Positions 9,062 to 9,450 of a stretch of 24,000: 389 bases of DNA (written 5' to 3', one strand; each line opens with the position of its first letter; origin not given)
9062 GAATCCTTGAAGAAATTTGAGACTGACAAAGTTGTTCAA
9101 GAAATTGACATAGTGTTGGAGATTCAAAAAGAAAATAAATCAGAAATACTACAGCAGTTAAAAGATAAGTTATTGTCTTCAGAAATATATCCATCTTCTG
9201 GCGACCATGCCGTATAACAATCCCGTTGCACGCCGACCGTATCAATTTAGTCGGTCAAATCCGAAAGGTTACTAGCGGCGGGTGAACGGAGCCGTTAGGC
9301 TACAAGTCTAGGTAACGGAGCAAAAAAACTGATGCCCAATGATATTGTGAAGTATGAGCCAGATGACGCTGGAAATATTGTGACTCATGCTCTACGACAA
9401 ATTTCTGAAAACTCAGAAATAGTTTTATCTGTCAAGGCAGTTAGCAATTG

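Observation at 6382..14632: Dense REPIN-like array with its own RAYT, interleaved with two-gene modules like an integron cassette array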

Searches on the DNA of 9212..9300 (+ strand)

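Call 42: build_rna_model(alignment_id=A1, structure=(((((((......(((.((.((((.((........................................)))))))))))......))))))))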
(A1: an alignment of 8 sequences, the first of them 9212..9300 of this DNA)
Model R1 built from alignment A1 (8 sequences, 91 columns); structure: as given.
model positions 87; base pairs 18; branch points 0; effective number of sequences 4.18; information 0.654 bits per position. Calibrated on 0.2 Mb of random sequence (short: E-values are rough).
structure used (alignment columns):
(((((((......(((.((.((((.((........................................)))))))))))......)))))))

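Call 43: search_with_rna_model(model_id=R1, source=window, filters=off, max_evalue=10, show_alignments=4)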
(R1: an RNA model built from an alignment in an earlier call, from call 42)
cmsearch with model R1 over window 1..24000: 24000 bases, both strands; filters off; matches with E-value up to 10: 7.
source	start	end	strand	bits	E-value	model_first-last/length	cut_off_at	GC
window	9212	9300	+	72.4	2e-20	1-87/87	no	0.53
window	9212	9300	-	9.3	1.7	1-87/87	no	0.53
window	10484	10529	-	9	2.1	1-87/87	no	0.3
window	18721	18760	+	8.7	2.6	1-87/87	no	0.45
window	11470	11508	+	8.7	2.7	1-87/87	no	0.51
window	7458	7526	+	8.4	3.2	1-87/87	no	0.42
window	22447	22482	-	6.9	10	19-69/87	no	0.53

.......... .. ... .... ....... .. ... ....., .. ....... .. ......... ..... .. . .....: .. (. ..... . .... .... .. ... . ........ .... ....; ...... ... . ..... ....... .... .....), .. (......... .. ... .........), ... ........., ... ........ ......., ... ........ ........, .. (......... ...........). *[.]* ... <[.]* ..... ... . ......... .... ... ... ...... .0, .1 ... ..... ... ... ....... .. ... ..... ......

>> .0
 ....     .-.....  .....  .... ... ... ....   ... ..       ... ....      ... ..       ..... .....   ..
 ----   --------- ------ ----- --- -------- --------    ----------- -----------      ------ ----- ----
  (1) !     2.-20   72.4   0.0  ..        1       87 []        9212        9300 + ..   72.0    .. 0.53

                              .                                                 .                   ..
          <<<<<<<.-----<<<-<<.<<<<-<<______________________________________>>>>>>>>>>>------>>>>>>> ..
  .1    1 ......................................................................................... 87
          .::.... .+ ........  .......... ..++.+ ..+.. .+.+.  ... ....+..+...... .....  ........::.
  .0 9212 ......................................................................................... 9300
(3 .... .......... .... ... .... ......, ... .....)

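Call 44: search_with_rna_model(model_id=R1, sources=[L001, L002, L003, L004, L005, L006, L007, L008, L009, L010, L011, L012, L013, L014, L015, L016, L017, L018, L019, L020, L021, L022, L023, L024, L025, L026, L027, L028, L029, L030, L031, L032, L033, L034, L035, L036, L037, L038, L039, L040, L041, L042, L043, L044, L045, L046, L047, L048, L049, L050, L051, L052, L053, L054, L055, L056, L057, L058, L059, L060, L061, L062, L063, L064, L065, L066, L067, L068, L069, L070, L071, L072, L073, L074, L075, L076, L077, L078, L079, L080, L081, L082, L083, L084, L085, L086, L087, L088, L089, L090, L091, L092, L093, L094, L095, L096, L097, L098, L099, L100], max_evalue=0.1)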
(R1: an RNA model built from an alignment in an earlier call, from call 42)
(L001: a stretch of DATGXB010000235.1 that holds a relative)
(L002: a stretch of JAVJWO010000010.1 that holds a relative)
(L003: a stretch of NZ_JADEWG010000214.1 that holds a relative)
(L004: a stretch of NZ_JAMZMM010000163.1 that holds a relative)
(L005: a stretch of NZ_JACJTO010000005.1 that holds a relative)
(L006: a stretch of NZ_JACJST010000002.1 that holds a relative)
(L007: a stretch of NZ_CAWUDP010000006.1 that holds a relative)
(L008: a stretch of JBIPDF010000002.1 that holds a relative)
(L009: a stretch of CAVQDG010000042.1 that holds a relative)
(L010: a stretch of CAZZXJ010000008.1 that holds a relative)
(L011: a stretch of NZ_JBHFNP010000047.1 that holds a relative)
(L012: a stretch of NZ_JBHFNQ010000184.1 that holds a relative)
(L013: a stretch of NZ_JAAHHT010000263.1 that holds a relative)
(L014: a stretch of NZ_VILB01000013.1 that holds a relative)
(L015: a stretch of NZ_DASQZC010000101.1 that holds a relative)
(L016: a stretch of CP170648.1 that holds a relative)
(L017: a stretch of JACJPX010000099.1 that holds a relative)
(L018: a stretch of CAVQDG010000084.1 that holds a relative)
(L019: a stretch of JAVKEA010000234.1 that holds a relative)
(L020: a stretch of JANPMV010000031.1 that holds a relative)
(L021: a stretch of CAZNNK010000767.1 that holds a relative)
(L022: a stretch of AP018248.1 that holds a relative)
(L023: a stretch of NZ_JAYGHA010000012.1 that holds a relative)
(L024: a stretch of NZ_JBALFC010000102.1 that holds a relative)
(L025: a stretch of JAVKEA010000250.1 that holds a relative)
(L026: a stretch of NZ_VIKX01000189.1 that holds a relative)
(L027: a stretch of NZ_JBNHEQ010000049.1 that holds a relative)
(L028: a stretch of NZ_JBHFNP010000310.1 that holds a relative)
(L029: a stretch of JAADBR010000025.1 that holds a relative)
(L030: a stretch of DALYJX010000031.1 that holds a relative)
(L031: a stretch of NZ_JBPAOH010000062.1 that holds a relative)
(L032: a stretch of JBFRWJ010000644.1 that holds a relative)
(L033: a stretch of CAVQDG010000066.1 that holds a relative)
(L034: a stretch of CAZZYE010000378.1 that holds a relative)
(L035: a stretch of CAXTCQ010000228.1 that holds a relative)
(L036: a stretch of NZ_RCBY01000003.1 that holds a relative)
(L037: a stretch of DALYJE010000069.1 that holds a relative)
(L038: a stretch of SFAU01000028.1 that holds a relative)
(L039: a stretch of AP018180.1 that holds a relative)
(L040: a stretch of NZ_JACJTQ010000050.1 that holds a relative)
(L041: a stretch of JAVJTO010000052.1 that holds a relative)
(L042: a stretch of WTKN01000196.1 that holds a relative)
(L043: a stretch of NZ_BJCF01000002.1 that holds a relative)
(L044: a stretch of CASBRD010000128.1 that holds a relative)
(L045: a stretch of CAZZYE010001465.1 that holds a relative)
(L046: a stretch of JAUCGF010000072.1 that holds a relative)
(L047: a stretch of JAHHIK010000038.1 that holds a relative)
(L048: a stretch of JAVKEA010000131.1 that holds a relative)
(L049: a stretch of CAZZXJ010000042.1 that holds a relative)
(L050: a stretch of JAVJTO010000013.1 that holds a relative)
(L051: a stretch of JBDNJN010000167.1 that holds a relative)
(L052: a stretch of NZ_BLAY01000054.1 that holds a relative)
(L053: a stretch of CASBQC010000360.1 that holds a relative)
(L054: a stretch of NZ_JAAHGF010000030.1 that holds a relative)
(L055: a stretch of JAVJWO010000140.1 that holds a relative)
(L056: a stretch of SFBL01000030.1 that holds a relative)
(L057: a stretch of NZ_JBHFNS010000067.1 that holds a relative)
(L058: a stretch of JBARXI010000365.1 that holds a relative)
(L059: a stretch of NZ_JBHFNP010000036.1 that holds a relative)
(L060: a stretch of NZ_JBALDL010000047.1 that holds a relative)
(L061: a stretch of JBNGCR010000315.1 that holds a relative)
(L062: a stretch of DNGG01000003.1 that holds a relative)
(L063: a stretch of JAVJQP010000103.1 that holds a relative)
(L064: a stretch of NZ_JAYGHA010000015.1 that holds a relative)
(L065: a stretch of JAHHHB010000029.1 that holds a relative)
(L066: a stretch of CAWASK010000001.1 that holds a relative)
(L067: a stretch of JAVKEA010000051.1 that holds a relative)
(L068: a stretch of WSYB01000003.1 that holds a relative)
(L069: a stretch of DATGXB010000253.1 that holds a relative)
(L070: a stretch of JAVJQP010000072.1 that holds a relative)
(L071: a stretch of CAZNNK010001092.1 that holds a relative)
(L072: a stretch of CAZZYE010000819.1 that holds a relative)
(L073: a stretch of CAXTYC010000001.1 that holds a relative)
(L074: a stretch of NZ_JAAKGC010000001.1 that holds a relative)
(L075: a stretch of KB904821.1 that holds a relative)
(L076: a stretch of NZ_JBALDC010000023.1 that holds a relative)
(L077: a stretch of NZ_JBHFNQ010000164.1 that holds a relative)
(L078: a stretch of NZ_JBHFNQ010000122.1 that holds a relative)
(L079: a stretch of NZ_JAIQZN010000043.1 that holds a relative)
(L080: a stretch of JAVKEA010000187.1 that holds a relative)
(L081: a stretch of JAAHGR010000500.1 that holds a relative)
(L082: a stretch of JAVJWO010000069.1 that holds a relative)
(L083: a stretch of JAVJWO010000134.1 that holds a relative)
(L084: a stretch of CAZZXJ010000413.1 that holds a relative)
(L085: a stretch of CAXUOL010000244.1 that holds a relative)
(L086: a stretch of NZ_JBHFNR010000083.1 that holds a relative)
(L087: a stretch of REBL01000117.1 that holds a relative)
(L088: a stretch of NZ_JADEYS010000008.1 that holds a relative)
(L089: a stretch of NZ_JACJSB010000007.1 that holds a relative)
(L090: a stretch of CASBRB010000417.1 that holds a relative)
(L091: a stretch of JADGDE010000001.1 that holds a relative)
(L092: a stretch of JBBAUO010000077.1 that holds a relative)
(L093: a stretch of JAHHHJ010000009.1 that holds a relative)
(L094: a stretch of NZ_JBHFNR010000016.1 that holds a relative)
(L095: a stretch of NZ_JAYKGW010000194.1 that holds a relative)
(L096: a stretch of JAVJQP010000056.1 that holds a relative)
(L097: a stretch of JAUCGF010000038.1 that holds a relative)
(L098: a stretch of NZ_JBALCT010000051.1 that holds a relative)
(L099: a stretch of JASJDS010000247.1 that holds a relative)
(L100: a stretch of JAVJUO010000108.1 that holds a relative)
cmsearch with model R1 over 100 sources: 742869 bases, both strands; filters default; matches with E-value up to 0.1: 7.
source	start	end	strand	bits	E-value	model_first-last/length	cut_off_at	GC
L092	2738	2823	+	80.9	1.2e-21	1-87/87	no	0.44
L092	7505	7590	+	79.1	4.5e-21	1-87/87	no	0.51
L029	1465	1551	-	74.6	1.2e-19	1-87/87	no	0.52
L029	4373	4457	-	73.8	2.1e-19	1-87/87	no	0.42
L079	7257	7343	-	69.8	4e-18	1-87/87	no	0.44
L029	3095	3183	-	66.8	3.5e-17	1-87/87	no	0.49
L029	2764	2851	-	46.1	1.2e-10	1-87/87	no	0.44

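Call 45: search_with_rna_model(model_id=R1, sources=[L101, L102, L103, L104, L105, L106, L107, L108, L109, L110, L111, L112, L113, L114, L115, L116, L117, L118, L119, L120, L121, L122, L123, L124, L125, L126], max_evalue=0.1)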
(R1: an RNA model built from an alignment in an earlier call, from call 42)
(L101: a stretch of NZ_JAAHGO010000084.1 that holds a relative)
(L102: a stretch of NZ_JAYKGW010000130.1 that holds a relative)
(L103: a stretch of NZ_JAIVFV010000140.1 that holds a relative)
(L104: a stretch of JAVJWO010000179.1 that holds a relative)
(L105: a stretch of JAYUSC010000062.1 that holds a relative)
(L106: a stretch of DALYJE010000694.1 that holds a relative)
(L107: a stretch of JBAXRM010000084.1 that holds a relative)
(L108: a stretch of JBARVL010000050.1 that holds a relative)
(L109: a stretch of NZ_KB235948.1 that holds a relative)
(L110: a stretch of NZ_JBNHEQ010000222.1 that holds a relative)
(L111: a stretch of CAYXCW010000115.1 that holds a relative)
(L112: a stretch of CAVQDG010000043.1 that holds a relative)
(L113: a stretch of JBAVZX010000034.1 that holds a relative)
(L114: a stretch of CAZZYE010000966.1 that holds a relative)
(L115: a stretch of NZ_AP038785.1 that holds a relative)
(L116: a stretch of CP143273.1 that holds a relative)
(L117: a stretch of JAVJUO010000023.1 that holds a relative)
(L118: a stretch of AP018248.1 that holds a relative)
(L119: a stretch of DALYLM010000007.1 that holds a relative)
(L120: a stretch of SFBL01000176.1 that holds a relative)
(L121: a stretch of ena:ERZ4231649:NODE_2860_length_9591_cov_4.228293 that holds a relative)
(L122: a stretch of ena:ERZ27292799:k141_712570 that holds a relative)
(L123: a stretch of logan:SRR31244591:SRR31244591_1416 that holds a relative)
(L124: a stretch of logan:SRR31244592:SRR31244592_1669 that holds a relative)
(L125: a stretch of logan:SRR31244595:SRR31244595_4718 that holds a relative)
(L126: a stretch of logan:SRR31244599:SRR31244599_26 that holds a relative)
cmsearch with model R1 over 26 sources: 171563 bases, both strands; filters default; matches with E-value up to 0.1: 7.
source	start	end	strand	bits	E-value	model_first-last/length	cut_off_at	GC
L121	6397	6483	+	84.6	1.9e-23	1-87/87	no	0.46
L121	5115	5201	+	84.3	2.3e-23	1-87/87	no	0.47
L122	6812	6900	+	72.4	1.4e-19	1-87/87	no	0.53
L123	6990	7078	+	72.4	1.4e-19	1-87/87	no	0.53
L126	4360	4448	+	72.4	1.4e-19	1-87/87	no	0.53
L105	1093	1177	+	68.3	2.7e-18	1-87/87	no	0.47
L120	2559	2645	+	55.1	4.1e-14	1-87/87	no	0.51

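Call 53: search_with_rna_model(model_id=R1, sources=[L127, L128], filters=off, max_evalue=1)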
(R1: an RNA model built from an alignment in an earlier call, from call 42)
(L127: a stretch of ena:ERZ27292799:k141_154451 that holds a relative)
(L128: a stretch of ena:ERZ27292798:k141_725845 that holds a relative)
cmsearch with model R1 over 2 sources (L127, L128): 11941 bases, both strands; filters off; matches with E-value up to 1: 2.
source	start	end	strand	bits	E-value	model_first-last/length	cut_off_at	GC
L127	3513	3598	-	66.3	7.9e-19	1-87/87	no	0.49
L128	1723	1808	-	66.3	7.9e-19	1-87/87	no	0.49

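Call 72: search_with_rna_model(model_id=R1, sources=[L141, L142, L143, L144, L145, L146, L147], max_evalue=0.01)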
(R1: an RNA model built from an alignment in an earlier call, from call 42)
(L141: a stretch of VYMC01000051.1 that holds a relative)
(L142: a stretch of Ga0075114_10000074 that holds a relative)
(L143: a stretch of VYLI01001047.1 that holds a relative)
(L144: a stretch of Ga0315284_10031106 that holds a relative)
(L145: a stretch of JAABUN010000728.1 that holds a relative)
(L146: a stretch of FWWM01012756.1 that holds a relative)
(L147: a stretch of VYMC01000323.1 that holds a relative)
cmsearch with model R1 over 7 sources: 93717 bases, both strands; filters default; matches with E-value up to 0.01: 8.
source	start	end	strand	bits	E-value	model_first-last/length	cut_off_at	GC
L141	4599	4685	-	74.6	1.5e-20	1-87/87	no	0.52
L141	7507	7591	-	73.8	2.6e-20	1-87/87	no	0.42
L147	12575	12660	-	67.6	2.4e-18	1-87/87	no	0.51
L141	6229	6317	-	66.8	4.4e-18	1-87/87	no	0.49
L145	8508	8596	-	51.5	2.9e-13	1-87/87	no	0.46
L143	998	1086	-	49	1.9e-12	1-87/87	no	0.54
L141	5898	5985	-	46.1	1.5e-11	1-87/87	no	0.44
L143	523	615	-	31.4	6.9e-07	1-87/87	no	0.58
